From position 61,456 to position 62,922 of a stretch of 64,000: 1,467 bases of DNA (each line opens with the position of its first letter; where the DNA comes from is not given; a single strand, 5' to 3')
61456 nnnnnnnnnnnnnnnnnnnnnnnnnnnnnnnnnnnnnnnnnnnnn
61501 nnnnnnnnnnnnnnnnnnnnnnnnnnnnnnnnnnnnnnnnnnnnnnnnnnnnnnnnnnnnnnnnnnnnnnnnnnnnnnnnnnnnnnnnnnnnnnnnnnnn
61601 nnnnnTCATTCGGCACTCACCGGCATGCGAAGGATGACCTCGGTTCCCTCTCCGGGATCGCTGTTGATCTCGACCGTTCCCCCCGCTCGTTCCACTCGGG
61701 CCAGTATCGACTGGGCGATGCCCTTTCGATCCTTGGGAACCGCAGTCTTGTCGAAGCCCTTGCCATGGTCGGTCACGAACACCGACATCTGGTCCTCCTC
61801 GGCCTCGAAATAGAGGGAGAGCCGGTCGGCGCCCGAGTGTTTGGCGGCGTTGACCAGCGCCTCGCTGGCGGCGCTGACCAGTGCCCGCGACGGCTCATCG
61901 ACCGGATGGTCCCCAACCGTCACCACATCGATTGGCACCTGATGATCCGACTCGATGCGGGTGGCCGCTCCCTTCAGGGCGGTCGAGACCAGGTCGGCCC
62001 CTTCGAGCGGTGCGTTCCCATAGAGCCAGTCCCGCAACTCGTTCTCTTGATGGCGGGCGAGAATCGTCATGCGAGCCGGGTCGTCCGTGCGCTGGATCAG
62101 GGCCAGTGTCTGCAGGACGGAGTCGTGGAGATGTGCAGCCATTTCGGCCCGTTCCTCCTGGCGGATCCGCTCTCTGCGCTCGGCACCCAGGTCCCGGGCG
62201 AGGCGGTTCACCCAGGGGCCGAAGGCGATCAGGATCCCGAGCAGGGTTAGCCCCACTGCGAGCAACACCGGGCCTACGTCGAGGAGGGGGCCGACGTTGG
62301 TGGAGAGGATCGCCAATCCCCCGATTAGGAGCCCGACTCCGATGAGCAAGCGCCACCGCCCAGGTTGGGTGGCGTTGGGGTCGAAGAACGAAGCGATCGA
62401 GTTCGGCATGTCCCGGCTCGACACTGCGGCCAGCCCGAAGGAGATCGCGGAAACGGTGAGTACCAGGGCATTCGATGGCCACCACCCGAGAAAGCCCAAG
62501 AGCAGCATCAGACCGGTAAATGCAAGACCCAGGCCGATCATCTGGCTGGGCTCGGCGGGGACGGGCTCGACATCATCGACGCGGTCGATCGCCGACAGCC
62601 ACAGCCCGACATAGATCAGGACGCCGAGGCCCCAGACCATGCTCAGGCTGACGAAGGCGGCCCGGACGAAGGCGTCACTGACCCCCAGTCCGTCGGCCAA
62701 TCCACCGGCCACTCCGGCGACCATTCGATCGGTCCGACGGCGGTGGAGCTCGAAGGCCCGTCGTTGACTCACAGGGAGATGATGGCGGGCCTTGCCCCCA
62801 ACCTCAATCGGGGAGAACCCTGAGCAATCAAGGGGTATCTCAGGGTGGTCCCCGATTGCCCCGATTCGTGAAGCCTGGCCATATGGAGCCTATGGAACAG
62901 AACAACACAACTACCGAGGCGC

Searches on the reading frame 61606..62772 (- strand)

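Call 30: search_protein_families(library=pfam, proteins=[window:61606-62772:-], max_evalue=0.00001)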
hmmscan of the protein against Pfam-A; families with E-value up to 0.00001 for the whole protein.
window:61606-62772:- (388 aa): 3 families
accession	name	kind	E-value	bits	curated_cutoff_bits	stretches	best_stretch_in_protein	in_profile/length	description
PF04024.17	PspC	-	1.5e-13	50.8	25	1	9-59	3-53/58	PspC domain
PF02518.31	HATPase_c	-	4.2e-10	40.5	26.4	1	296-385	4-109/111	Histidine kinase-, DNA gyrase B-, and HSP90-like ATPase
PF13581.12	HATPase_c_2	-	6.9e-06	26.5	27.4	0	297-350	31-89/127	Histidine kinase-like ATPase domain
